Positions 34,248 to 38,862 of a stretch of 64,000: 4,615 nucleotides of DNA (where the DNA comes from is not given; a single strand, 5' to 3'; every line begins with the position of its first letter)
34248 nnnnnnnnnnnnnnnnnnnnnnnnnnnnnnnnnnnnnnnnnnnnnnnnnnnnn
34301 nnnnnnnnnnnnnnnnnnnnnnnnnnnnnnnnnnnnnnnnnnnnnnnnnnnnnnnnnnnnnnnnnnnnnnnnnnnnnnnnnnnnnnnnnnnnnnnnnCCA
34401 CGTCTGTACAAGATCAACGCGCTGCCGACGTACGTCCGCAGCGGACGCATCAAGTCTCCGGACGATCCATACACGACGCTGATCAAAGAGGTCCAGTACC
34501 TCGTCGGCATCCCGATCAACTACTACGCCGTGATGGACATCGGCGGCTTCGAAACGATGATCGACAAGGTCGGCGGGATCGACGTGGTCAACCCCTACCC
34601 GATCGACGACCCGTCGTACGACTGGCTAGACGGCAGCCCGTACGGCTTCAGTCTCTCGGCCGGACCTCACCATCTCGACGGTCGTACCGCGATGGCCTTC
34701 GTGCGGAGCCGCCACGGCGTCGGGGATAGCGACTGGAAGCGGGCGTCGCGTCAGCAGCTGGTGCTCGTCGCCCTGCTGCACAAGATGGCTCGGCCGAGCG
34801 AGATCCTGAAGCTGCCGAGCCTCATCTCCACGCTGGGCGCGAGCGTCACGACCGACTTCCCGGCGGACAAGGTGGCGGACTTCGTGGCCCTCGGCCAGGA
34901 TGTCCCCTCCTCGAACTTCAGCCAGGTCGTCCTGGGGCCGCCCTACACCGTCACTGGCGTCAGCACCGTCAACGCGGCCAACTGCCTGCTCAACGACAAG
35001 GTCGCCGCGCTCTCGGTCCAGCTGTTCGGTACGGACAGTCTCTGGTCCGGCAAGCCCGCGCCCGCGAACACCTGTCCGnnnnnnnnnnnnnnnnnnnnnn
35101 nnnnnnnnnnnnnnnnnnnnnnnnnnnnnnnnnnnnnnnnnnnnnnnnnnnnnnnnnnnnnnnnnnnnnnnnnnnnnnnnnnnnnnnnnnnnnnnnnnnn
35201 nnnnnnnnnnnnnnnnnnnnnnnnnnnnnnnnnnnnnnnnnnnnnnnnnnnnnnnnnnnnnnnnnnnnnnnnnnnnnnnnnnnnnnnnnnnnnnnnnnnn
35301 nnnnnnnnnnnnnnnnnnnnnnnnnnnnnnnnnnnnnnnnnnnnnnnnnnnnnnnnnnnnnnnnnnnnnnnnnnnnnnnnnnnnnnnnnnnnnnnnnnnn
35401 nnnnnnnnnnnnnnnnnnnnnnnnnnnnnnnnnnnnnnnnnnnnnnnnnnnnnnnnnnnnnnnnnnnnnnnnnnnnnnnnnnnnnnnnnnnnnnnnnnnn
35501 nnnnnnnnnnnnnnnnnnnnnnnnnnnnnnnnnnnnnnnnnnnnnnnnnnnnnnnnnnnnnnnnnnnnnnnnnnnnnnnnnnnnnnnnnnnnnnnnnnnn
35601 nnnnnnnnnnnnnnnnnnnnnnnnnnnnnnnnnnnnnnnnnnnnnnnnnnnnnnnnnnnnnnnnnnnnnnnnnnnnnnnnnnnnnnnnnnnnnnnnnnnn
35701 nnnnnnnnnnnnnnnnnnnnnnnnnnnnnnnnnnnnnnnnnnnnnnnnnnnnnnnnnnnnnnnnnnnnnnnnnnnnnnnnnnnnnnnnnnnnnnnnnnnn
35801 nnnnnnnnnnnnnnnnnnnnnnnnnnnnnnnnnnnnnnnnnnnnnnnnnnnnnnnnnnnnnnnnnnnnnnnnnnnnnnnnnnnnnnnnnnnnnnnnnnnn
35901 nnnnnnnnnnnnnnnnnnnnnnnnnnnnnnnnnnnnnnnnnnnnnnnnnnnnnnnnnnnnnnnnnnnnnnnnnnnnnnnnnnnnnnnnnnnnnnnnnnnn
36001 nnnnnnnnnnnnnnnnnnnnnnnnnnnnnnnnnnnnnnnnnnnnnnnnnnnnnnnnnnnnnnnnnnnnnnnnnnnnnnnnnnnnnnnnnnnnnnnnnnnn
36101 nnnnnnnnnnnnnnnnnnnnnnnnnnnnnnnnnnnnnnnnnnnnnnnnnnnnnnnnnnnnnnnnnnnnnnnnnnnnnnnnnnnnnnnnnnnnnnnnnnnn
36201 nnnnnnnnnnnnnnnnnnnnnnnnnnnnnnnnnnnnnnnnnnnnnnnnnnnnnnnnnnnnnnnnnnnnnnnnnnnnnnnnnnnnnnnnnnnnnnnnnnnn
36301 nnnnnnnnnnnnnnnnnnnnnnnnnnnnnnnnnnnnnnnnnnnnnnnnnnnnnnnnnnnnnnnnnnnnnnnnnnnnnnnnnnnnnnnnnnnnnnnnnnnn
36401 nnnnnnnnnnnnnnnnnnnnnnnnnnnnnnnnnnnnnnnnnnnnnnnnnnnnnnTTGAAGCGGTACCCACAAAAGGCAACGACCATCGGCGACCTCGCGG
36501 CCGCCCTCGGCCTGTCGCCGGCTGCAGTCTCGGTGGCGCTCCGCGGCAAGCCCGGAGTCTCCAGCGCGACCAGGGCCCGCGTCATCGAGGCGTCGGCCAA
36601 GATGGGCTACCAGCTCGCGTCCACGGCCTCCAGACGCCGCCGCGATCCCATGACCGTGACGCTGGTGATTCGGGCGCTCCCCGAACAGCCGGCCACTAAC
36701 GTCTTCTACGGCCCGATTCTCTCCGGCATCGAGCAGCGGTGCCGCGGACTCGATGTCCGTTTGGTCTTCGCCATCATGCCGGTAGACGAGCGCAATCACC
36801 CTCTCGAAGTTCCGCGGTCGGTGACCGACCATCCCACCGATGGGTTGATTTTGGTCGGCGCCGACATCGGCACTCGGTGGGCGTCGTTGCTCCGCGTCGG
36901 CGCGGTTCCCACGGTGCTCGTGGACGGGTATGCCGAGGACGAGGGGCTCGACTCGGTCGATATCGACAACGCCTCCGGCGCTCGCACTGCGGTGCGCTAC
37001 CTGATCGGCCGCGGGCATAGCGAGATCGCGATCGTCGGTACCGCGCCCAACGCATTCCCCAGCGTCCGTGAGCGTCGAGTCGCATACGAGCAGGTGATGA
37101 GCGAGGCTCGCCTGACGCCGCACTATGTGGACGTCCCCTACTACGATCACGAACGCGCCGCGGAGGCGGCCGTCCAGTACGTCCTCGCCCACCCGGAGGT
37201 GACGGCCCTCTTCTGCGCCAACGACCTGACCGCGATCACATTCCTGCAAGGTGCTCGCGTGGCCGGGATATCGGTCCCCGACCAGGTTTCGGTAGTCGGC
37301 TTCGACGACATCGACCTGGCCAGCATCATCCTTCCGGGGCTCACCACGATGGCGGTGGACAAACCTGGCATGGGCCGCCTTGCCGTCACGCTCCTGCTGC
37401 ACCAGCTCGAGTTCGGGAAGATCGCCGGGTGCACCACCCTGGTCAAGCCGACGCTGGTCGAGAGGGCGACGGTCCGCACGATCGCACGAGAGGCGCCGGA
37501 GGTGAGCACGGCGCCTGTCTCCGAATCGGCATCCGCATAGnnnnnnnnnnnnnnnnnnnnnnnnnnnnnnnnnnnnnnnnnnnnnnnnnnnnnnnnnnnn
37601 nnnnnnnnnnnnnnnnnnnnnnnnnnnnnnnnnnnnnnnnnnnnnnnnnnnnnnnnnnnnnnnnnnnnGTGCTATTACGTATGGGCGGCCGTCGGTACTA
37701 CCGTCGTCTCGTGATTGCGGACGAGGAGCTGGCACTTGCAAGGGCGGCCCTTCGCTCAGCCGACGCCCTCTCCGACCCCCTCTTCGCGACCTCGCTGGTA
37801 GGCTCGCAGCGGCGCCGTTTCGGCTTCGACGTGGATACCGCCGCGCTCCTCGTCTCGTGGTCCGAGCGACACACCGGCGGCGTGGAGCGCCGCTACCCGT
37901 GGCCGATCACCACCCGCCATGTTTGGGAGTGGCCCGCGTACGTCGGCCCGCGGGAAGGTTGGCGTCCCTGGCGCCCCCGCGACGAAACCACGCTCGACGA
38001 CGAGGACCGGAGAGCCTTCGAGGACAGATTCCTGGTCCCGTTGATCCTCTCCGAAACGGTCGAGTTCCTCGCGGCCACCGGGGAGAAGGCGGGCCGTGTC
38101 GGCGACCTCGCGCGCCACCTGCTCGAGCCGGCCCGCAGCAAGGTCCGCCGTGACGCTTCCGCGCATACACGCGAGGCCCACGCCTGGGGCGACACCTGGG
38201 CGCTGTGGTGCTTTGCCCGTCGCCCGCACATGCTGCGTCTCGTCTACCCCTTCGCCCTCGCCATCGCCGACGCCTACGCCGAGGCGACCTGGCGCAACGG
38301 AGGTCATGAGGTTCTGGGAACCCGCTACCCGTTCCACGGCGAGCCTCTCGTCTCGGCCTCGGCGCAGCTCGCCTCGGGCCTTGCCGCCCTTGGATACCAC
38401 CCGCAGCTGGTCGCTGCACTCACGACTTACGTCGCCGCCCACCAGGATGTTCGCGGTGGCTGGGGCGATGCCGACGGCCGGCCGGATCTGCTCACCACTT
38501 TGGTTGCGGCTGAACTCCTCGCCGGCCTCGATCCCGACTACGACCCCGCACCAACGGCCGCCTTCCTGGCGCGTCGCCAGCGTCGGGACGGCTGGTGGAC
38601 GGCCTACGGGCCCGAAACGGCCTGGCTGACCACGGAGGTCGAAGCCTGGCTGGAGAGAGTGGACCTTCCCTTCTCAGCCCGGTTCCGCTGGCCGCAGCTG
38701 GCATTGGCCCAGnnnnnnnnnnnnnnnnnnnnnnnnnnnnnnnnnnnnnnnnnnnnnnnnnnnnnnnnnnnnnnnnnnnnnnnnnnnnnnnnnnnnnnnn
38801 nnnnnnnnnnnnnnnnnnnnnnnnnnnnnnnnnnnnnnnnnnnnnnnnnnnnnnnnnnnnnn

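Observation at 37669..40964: GGDEF diguanylate-cyclase domain fused to an alpha/alpha-toroid (prenyltransferase / terpene-cyclase repeat-like) N-terminal half, encoded next to a flotillin-like SPFH protein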

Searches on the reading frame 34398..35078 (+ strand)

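Call 67: search_protein_families(library=pfam, proteins=[window:34398-35078:+], max_evalue=0.0001)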
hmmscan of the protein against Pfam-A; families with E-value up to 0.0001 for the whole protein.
window:34398-35078:+ (227 aa): 1 family
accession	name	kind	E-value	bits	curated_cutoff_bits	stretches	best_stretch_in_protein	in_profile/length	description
PF03816.19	LytR_cpsA_psr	-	2.4e-25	89.9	24.6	1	27-131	52-149/150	LytR_cpsA_psr family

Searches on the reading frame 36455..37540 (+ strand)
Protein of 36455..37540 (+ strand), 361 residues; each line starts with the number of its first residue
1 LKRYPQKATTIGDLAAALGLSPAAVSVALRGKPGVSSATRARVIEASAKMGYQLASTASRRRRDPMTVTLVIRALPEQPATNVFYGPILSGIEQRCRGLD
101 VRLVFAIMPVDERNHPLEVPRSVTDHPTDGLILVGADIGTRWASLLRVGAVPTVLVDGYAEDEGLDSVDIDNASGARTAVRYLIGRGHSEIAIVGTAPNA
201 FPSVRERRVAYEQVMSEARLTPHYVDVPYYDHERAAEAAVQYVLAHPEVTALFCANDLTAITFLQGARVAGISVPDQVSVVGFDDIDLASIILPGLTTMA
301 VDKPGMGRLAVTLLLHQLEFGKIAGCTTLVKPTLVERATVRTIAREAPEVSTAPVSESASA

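Call 3: search_protein_families(library=pfam, proteins=[window:36455-37540:+], max_evalue=0.1)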
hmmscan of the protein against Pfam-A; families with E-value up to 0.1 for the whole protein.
window:36455-37540:+ (361 aa): 5 families
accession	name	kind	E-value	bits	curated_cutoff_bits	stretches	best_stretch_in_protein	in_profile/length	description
PF13377.12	Peripla_BP_3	-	2.4e-34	119.3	26.5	1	180-340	1-167/167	Periplasmic binding protein-like domain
PF00532.27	Peripla_BP_1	-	1.2e-16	61.4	22.2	1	78-311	10-254/281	Periplasmic binding proteins and sugar binding domain of LacI family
PF00356.27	LacI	-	9.8e-07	28.9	27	1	10-53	1-44/46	Bacterial regulatory proteins, lacI family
PF01022.26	HTH_5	-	0.056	13.8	22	0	9-29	16-36/47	Bacterial regulatory protein, arsR family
PF01047.28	MarR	-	0.065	13.6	24.6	0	6-30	15-39/59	MarR family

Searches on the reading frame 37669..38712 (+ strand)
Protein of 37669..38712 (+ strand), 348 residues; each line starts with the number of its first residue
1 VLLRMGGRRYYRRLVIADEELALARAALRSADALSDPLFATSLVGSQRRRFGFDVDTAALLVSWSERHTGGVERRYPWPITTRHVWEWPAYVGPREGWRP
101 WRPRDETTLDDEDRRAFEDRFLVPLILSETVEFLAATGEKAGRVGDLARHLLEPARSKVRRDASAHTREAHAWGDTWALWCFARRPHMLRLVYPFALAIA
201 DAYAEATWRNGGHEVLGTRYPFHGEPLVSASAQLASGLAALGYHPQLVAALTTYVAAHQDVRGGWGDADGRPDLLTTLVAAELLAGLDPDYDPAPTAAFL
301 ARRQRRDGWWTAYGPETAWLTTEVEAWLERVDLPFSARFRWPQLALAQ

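Call 18: predict_structure(alignment_id=A2)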
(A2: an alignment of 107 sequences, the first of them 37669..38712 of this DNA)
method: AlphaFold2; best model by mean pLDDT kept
length: 348 residues; sequences in the alignment: 107
mean_pLDDT: 93.3   pTM: 0.92
mean pLDDT of the five models: 93.3, 93.2, 92.9, 92.8, 92.6
residues with pLDDT >= 90: 299; 70-90: 24; 50-70: 23; < 50: 2
segments of 3 or more residues with pLDDT < 50: none
pLDDT, mean of each block of 10 residues (from residue 1): 54 78 97 96 94 85 85 85 95 96 91 89 98 97 97 97 97 98 97 98 98 97 98 98 96 98 97 98 97 97 98 98 97 94 73
secondary structure, 60 per line:
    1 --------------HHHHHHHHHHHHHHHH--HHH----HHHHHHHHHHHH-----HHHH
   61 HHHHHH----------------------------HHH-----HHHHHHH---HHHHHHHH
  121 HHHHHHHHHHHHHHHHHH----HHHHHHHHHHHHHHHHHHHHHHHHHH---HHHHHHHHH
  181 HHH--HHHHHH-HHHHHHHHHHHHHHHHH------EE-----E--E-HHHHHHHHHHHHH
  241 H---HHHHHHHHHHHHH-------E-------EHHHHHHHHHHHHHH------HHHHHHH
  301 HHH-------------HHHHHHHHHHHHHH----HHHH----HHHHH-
elements in order: H15-30 H40-51 H57-66 H103-109 H113-138 H143-168 H172-183 H186-191 H193-209 H228-241 H245-257 H274-287 H294-303 H317-330 H335-338 H343-347
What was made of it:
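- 37669..38688 (+): N-terminal (alpha/alpha)6 toroid domain, aa ~1-340 (12 barrel helices plus an N-terminal helix and a conserved RYRW...WxPWRP loop). AF2 pLDDT 93.3, pTM 0.92 (call 18).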

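Call 46: search_protein_representatives(protein=window:37669-38712:+)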
Query: 348 residues. Proteins with E-value up to 0.001 (for the whole library): 118; up to 1e-10: 98; up to 1e-30: 60. The best 118 are listed.
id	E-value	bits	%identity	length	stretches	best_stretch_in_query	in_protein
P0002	7.3e-174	594.5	80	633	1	16-348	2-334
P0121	6.2e-86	305.2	49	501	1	20-346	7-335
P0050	1.4e-85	304.0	49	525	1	14-347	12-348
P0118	1.2e-74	268.1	49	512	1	35-346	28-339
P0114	3.2e-74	266.7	50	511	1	17-346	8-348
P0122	2.4e-72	260.5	47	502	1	20-345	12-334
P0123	1.2e-66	241.8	51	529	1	57-337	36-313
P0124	9.7e-64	232.2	41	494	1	22-344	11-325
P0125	3.2e-63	230.5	48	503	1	74-348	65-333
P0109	4.7e-62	226.6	46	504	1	20-344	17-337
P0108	8.5e-62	225.8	44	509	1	24-347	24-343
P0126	1.8e-58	214.9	42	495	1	35-343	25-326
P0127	3.5e-58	213.9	42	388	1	36-344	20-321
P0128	3.3e-57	210.7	42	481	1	51-345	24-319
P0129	2.6e-55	204.4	42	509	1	25-343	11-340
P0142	6.8e-45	170.2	64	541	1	219-346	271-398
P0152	5.7e-41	157.3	37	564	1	19-344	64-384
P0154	8.2e-40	153.4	38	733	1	22-345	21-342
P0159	4.9e-37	144.3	36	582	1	33-343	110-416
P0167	3.0e-33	131.9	38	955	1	20-346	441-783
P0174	7.7e-31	123.9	37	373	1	115-344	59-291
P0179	1.3e-27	113.3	34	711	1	51-344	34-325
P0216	6.7e-09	51.7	44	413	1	196-297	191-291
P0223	5.6e-07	45.4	37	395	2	95-235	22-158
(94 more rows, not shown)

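Call 47: search_protein_families(library=pfam, proteins=[P0167, P0154, P0179, P0127, P0216, P0159, P0152, P0142, P0223, P0174], max_evalue=0.01)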
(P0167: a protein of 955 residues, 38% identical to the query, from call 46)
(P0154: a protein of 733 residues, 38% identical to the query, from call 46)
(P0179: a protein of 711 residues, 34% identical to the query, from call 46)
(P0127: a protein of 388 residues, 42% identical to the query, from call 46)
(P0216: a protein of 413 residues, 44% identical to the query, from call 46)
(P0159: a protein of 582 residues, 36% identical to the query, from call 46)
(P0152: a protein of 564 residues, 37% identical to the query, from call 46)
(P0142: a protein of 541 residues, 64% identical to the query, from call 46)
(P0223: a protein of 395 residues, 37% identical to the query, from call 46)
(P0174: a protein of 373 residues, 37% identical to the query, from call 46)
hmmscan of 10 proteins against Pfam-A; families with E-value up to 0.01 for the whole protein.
P0167 (955 aa): 1 family
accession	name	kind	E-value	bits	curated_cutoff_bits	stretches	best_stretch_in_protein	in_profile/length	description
PF00990.26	GGDEF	-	9.4e-25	87.7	23.8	2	251-401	3-155/161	Diguanylate cyclase, GGDEF domain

P0154 (733 aa): 2 families
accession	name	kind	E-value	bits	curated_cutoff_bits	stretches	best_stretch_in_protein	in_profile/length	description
PF00300.27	His_Phos_1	-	3.5e-45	154.5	21.7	1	531-708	1-181/194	Histidine phosphatase superfamily (branch 1)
PF00990.26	GGDEF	-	1.2e-05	25.6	23.8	1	346-425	3-87/161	Diguanylate cyclase, GGDEF domain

P0179 (711 aa): 2 families
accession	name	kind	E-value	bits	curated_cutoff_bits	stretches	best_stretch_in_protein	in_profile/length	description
PF00300.27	His_Phos_1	-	5.2e-34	118.1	21.7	1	513-690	1-179/194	Histidine phosphatase superfamily (branch 1)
PF00990.26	GGDEF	-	2.5e-07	31.1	23.8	1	330-412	3-87/161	Diguanylate cyclase, GGDEF domain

P0127 (388 aa): 0 families

P0216 (413 aa): 1 family
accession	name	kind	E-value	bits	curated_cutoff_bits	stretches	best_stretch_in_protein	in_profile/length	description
PF13243.12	SQHop_cyclase_C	-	0.0053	16.3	26.1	1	233-263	200-230/319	Squalene-hopene cyclase C-terminal domain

P0159 (582 aa): 1 family
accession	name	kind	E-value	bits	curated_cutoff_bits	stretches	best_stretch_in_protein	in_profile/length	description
PF00990.26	GGDEF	-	0.0017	18.6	23.8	1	449-504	30-87/161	Diguanylate cyclase, GGDEF domain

P0152 (564 aa): 1 family
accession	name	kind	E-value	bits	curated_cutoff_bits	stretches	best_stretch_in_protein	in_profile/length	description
PF00990.26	GGDEF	-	1.8e-10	41.2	23.8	1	389-471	3-87/161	Diguanylate cyclase, GGDEF domain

P0142 (541 aa): 0 families

P0223 (395 aa): 0 families

P0174 (373 aa): 0 families
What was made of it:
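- Three independent family members carry a C-terminal His_Phos_1 phosphatase domain (call 47), which hints at a phosphorylated small-molecule substrate. Phosphatase fusions occur in some members (call 47).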

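Call 73: fold_search(model_id=the predicted structure, library=pdb)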
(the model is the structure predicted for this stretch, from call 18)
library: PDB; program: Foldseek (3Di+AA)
matches with E <= 10: 299; with E <= 0.001: 1
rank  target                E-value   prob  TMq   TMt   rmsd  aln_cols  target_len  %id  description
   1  8pak_B                7.3e-04  1.00  0.48  0.48   7.1       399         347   16  Crystal Structure of a Squalene-Hopene Cyclase from Cystobacter fuscus (released 2024-06-26)
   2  8pak_A                2.3e-03  1.00  0.46  0.47   7.4       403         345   16  Crystal Structure of a Squalene-Hopene Cyclase from Cystobacter fuscus (released 2024-06-26)
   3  7xq4                  3.9e-03  0.91  0.24  0.19  17.8       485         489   16  Drimenyl diphosphate synthase from Streptomyces showdoensis (apo) (released 2023-03-15)
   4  7xr7                  4.3e-03  0.89  0.24  0.19  18.1       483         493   16  Drimenyl diphosphate synthase D303E from Streptomyces showdoensis in complex with farnesyl diphosphate (FPP) and Mg2+ (released 2023-03-15)
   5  8zg5                  6.5e-03  0.93  0.27  0.21  18.1       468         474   16  Drimenyl diphosphate synthase SsDMS_Y505I&D303A from Streptomyces showdoensis (Apo) (released 2025-05-21)
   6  8zg1                  1.2e-02  0.89  0.27  0.21  17.6       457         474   17  Drimenyl diphosphate synthase SsDMS_F248Y&D303E from Streptomyces showdoensis (Apo) (released 2025-05-21)
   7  8zg0                  1.3e-02  0.91  0.29  0.23  16.9       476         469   15  Drimenyl diphosphate synthase SsDMS_F248A&D303E from Streptomyces showdoensis (Apo) (released 2025-05-21)
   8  8zgv                  1.3e-02  0.82  0.24  0.19  17.4       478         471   16  Drimenyl diphosphate synthase SsDMS_F248A&D303E from Streptomyces showdoensis in complex with farnesyl diphosphate (FPP) (released 2025-05-21)
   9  8paj_A                1.5e-02  1.00  0.43  0.43   8.3       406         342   14  Crystal Structure of a Squalene-Hopene cyclase from Archangium gephyra (released 2024-06-26)
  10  7xqz                  1.9e-02  0.69  0.24  0.18  17.9       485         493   17  Drimenyl diphosphate synthase D303A from Streptomyces showdoensis in complex with 2-fluorofarnesyl diphosphate (2F-FPP)  (released 2023-03-15)
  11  6sbd                  2.2e-02  0.99  0.41  0.41  13.0       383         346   15  Structure of type II terpene cyclase MstE_D109A from Scytonema in complex with merosterolic acid A (product) (released 2020-07-15)
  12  7xru                  2.2e-02  0.77  0.25  0.19  16.9       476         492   16  Drimenyl diphosphate synthase D303E from Streptomyces showdoensis in complex with 2-fluorofarnesyl diphosphate (2F-FPP)  (released 2023-03-15)
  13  8paj_B                2.5e-02  0.99  0.42  0.42   8.2       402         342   16  Crystal Structure of a Squalene-Hopene cyclase from Archangium gephyra (released 2024-06-26)
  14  1dce_B                3.2e-02  0.99  0.30  0.32  10.4       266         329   12  CRYSTAL STRUCTURE OF RAB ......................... FROM RAT BRAIN (released 2000-03-24)
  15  4q88_B                4.2e-02  0.99  0.48  0.48   8.6       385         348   12  Glycosyl hydrolase family 88 from Bacteroides vulgatus (released 2014-05-21)
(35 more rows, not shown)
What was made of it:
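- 37669..38688 (+): Foldseek best hit 8pak, E 7e-4 (call 73).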
